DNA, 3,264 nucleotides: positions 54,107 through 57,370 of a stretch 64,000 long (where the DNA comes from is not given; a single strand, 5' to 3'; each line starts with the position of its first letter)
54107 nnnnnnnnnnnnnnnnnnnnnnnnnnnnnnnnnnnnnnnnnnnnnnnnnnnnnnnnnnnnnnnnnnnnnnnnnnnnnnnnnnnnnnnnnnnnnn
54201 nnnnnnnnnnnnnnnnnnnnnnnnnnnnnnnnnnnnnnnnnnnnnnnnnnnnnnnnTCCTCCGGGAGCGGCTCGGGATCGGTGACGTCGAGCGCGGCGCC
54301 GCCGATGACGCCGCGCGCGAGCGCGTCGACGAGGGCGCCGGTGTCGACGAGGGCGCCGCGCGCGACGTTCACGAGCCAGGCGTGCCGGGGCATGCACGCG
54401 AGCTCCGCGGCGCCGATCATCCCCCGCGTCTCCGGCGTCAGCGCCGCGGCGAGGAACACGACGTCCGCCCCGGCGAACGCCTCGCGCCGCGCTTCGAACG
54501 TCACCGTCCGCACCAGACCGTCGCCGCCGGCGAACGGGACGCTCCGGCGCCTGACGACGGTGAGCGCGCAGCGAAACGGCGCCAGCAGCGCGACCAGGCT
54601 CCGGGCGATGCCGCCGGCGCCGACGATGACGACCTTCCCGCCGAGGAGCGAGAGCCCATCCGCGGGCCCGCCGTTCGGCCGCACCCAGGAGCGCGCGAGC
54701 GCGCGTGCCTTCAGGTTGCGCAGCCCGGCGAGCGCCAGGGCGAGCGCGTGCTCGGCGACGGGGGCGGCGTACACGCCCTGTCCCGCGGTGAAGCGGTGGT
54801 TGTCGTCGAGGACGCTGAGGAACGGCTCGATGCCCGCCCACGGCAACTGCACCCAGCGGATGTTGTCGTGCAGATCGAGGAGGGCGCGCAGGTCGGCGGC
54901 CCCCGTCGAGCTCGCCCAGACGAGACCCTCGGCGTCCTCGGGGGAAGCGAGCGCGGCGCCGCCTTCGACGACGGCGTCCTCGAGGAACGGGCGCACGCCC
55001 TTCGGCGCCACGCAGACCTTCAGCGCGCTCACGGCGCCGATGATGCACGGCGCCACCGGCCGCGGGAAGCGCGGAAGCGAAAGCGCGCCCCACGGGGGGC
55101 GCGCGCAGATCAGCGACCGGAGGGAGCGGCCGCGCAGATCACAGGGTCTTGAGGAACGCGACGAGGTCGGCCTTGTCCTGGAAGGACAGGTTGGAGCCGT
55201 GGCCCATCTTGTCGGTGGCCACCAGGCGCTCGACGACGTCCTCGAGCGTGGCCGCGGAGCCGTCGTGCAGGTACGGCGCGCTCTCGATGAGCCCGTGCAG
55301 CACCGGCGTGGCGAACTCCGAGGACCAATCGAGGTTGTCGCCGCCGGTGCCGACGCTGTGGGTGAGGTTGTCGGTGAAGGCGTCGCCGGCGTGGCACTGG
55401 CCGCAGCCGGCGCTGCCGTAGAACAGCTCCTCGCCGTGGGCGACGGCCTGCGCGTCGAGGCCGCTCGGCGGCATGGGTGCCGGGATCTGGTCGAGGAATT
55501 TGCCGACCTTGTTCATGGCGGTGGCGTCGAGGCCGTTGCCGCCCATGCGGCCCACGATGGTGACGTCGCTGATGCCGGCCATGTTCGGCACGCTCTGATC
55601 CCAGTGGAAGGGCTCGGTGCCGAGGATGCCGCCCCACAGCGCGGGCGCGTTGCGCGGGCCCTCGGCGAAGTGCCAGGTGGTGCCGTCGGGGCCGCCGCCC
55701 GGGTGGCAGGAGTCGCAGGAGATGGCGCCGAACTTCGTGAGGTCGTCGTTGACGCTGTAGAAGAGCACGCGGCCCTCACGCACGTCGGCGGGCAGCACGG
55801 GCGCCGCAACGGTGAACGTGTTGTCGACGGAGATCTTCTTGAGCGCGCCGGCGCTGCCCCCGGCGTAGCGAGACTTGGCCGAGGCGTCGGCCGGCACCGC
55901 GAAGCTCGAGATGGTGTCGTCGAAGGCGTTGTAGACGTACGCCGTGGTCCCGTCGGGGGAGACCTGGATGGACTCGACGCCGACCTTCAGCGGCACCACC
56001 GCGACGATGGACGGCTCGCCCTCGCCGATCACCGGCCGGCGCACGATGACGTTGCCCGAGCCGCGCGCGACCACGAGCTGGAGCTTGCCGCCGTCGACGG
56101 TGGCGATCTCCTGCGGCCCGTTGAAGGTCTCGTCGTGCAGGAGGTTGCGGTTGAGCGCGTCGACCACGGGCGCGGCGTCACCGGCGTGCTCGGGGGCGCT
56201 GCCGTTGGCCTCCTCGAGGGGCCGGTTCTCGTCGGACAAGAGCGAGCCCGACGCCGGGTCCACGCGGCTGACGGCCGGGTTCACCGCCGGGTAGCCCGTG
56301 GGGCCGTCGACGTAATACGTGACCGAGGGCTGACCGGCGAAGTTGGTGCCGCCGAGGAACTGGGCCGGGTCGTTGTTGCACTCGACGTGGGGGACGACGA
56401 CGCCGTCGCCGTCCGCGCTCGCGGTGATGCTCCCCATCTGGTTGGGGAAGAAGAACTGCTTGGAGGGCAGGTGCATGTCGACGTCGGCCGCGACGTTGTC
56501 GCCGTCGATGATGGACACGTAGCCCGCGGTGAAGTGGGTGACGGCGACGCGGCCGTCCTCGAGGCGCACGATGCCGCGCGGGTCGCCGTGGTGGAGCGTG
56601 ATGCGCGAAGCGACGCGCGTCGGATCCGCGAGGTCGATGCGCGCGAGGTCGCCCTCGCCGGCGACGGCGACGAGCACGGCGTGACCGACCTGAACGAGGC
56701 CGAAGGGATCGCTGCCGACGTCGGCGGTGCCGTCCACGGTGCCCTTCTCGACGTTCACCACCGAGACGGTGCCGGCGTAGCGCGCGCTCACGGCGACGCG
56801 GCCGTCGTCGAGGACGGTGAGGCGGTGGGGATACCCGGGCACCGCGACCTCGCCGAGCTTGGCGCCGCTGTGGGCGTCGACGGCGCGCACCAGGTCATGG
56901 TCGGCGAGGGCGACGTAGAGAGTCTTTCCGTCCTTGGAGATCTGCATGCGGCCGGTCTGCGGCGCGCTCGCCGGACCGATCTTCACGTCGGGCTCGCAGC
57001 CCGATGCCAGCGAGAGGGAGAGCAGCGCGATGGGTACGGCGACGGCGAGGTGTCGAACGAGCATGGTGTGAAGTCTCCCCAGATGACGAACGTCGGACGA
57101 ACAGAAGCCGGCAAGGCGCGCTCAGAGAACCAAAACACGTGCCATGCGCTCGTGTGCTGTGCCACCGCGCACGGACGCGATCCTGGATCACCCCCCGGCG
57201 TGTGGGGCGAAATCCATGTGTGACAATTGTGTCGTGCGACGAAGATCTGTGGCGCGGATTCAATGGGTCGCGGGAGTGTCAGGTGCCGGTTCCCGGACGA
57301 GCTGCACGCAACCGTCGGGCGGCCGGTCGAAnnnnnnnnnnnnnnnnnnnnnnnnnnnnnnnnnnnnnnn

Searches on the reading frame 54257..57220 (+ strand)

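Call 57: search_protein_families(library=pfam, alignment_id=A5, max_evalue=0.0001)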
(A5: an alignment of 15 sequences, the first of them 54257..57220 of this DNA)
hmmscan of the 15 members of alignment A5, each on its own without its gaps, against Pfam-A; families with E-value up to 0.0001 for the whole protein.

A. member 1, window:54257-57220:+ (988 aa): 0 families

B. families by the number of members that match (of 15 scanned): 11 families
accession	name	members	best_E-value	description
PF00669.25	Flagellin_N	2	4.7e-34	Bacterial flagellin N-terminal helical region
PF07195.17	FliD_C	1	5e-43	Flagellar hook-associated protein 2 C-terminus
PF00700.27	Flagellin_C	1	1.3e-24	Bacterial flagellin C-terminal helical region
PF13641.12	Glyco_tranf_2_3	1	2.3e-22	Glycosyltransferase like family 2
PF02465.23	FliD_N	1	1.3e-18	Flagellar hook-associated protein 2 N-terminus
PF06429.18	Flg_bbr_C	1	2.8e-12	Flagellar basal body rod FlgEFG protein C-terminal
PF13632.12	Glyco_trans_2_3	1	4e-12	Glycosyl transferase family group 2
PF00535.33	Glycos_transf_2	1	2.5e-11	Glycosyl transferase family 2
PF03150.19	CCP_MauG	1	8.5e-08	Di-haem cytochrome c peroxidase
PF21419.2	RoxA-like_Cyt-c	1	1.9e-05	RoxA-like, cytochrome c-like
PF07196.18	Flagellin_IN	1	4.4e-05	Flagellin hook IN motif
